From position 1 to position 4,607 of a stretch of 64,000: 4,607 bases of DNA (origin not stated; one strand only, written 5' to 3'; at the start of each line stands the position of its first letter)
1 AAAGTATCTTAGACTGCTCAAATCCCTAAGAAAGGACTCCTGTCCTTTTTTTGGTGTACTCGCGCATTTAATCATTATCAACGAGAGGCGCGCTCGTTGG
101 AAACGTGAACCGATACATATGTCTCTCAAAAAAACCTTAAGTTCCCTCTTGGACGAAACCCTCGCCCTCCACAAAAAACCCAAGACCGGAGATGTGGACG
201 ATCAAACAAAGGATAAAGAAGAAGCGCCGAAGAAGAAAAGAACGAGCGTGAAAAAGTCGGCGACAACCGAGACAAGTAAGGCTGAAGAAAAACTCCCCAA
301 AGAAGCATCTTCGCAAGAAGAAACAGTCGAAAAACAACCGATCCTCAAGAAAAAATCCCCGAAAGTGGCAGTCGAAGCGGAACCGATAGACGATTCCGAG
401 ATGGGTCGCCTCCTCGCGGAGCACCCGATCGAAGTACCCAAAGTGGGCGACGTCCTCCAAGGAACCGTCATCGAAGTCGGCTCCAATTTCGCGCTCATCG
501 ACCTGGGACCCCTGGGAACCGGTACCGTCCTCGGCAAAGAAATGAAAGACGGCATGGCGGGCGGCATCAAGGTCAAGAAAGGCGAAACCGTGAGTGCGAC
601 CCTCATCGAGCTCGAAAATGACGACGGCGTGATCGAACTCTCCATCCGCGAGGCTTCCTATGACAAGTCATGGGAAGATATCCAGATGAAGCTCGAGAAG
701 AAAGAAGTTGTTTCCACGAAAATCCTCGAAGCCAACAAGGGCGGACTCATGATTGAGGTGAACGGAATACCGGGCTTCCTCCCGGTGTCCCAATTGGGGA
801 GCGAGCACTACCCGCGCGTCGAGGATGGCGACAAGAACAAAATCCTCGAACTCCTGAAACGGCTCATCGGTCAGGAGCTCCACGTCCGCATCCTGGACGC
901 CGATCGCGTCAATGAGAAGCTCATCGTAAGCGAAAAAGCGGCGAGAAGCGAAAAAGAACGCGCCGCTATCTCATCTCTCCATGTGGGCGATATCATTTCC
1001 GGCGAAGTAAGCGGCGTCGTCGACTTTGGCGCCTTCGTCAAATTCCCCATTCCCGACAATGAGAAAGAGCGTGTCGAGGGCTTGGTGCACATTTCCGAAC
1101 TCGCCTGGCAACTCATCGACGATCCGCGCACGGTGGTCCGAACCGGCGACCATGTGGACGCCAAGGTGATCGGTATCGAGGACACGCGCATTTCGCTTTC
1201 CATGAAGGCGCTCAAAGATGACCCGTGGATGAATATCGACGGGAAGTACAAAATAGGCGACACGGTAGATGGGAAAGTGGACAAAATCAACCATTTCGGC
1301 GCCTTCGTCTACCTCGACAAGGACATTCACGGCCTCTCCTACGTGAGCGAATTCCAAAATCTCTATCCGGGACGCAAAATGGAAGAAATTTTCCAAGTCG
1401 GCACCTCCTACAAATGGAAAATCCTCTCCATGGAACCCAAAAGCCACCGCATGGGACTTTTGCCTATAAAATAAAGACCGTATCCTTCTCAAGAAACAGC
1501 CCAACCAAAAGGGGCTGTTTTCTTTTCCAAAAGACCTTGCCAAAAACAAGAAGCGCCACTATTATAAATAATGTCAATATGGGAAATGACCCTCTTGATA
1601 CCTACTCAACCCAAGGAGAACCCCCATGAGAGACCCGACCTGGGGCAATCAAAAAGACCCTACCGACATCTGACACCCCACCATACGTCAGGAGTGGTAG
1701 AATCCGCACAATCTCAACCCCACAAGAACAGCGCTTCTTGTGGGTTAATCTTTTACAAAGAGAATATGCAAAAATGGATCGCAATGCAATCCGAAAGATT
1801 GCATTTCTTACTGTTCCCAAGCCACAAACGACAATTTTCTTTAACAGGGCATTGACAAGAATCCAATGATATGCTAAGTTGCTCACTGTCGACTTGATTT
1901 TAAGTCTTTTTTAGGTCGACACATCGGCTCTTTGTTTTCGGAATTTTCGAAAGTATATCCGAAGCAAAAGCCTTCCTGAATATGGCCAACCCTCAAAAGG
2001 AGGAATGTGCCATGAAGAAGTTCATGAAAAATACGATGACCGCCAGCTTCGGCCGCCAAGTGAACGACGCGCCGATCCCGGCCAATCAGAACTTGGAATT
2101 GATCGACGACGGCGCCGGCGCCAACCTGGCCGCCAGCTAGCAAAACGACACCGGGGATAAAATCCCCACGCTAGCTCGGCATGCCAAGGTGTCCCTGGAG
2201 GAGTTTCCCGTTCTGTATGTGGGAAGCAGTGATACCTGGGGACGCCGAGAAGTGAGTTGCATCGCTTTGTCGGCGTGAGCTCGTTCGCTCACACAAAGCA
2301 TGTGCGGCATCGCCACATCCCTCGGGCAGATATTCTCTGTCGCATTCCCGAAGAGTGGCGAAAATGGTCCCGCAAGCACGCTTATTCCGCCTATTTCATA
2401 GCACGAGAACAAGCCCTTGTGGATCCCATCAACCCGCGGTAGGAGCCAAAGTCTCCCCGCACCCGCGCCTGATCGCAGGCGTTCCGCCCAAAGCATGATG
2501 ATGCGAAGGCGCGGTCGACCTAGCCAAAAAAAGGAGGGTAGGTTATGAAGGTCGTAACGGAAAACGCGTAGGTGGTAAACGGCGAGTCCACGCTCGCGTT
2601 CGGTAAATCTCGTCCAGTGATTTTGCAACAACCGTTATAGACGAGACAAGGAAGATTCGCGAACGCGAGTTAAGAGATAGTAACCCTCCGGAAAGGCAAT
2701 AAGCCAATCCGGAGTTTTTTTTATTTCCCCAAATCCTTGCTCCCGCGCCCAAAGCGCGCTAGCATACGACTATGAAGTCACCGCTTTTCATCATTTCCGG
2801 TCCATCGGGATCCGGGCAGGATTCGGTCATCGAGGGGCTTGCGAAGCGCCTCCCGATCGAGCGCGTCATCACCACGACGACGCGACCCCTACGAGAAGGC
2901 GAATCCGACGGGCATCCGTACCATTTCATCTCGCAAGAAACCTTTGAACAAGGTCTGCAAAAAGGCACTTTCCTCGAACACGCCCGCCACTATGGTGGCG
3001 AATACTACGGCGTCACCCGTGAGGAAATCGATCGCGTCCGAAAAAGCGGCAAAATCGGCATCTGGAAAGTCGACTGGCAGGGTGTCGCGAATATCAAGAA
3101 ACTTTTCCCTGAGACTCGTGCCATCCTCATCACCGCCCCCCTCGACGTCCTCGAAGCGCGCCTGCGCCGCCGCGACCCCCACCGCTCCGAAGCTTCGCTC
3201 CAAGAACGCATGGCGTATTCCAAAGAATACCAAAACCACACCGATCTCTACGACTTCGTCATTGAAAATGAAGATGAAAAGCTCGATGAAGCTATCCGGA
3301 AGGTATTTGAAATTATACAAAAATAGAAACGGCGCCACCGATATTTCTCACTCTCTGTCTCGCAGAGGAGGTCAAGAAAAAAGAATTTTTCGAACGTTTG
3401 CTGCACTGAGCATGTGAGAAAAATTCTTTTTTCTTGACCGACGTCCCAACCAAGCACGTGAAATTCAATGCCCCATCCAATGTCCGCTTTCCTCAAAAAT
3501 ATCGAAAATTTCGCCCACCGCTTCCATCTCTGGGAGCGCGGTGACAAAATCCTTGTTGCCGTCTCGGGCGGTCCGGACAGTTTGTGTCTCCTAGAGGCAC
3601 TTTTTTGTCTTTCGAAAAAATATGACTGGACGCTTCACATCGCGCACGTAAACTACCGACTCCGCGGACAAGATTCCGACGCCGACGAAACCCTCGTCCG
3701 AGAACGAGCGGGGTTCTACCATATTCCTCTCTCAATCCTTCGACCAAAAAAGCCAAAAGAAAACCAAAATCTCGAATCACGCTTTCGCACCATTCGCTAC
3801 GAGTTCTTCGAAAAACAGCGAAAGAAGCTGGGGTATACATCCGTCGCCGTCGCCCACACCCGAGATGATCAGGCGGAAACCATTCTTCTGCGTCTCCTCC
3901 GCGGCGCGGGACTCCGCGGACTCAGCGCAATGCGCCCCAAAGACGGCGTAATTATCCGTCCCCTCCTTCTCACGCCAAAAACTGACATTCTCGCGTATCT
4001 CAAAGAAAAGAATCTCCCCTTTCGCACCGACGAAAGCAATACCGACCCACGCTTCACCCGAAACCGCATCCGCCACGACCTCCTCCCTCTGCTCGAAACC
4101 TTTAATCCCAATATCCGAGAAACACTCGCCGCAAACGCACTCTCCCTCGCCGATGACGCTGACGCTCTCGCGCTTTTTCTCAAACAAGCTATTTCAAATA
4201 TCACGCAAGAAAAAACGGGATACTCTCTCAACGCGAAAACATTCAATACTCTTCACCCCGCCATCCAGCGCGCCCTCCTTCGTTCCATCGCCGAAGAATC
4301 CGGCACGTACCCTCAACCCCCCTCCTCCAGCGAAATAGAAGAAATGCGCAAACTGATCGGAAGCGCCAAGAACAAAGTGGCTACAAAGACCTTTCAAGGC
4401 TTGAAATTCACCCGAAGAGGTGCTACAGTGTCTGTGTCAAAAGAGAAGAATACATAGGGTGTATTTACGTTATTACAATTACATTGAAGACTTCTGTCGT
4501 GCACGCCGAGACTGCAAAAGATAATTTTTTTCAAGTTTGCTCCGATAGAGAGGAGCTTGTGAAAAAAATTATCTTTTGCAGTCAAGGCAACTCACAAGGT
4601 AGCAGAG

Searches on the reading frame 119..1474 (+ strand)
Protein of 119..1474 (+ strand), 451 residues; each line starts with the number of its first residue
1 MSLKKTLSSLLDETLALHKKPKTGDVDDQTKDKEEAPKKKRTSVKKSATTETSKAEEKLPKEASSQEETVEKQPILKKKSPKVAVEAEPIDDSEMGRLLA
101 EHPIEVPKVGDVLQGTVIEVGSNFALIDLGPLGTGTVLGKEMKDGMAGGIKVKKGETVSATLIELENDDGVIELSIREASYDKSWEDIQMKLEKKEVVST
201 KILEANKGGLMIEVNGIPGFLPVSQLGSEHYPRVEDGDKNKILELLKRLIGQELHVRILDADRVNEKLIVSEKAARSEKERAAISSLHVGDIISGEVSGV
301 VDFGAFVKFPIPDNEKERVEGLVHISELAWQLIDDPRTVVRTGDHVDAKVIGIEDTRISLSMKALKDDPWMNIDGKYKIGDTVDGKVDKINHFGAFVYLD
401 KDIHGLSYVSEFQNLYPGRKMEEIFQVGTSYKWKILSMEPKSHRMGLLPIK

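Call 10: search_protein_families(library=pfam, proteins=[window:119-1474:+])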
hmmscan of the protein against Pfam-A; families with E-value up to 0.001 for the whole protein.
window:119-1474:+ (451 aa): 4 families
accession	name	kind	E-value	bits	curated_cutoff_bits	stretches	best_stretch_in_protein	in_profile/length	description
PF00575.29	S1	-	3.4e-39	133.5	22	4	289-363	4-74/74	S1 RNA binding domain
PF23459.1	S1_RRP5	-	2.7e-07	31.5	27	0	110-175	4-71/72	RRP5 S1 domain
PF21710.3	Spt6_S1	-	4.4e-05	24.1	27.5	0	386-441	23-78/91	Spt6, S1/OB domain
PF21543.3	CvfB_2nd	-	0.00011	22.5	27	0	341-363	52-75/76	Virulence regulatory factor CvfB, second domain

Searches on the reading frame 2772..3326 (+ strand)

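Call 10: search_protein_families(library=pfam, proteins=[window:2772-3326:+])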
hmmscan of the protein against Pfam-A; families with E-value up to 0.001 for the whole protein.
window:2772-3326:+ (184 aa): 2 families
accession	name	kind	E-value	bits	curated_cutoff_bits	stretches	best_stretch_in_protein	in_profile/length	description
PF00625.27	Guanylate_kin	-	1.6e-36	126.2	25.2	1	5-183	4-180/182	Guanylate kinase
PF13671.12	AAA_33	-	0.00088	20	27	0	5-38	1-34/143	AAA domain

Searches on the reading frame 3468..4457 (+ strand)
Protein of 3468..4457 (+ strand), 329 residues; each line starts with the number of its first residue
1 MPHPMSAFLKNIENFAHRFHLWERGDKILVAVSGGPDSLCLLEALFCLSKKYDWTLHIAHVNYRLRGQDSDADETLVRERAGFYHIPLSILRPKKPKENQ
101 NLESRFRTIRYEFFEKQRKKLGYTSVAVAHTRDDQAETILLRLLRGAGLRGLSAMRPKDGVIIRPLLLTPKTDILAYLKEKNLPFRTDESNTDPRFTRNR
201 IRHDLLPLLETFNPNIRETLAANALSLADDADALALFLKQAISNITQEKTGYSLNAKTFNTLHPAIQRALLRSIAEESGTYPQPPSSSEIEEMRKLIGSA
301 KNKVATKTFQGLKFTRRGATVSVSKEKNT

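Call 10: search_protein_families(library=pfam, proteins=[window:3468-4457:+])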
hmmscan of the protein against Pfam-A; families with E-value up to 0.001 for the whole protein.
window:3468-4457:+ (329 aa): 2 families
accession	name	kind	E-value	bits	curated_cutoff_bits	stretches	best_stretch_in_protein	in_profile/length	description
PF01171.26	ATP_bind_3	-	1.5e-52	178.4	27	1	27-203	1-181/182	PP-loop family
PF09179.16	TilS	-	6.9e-06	26.7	21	1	254-300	1-45/67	TilS substrate binding domain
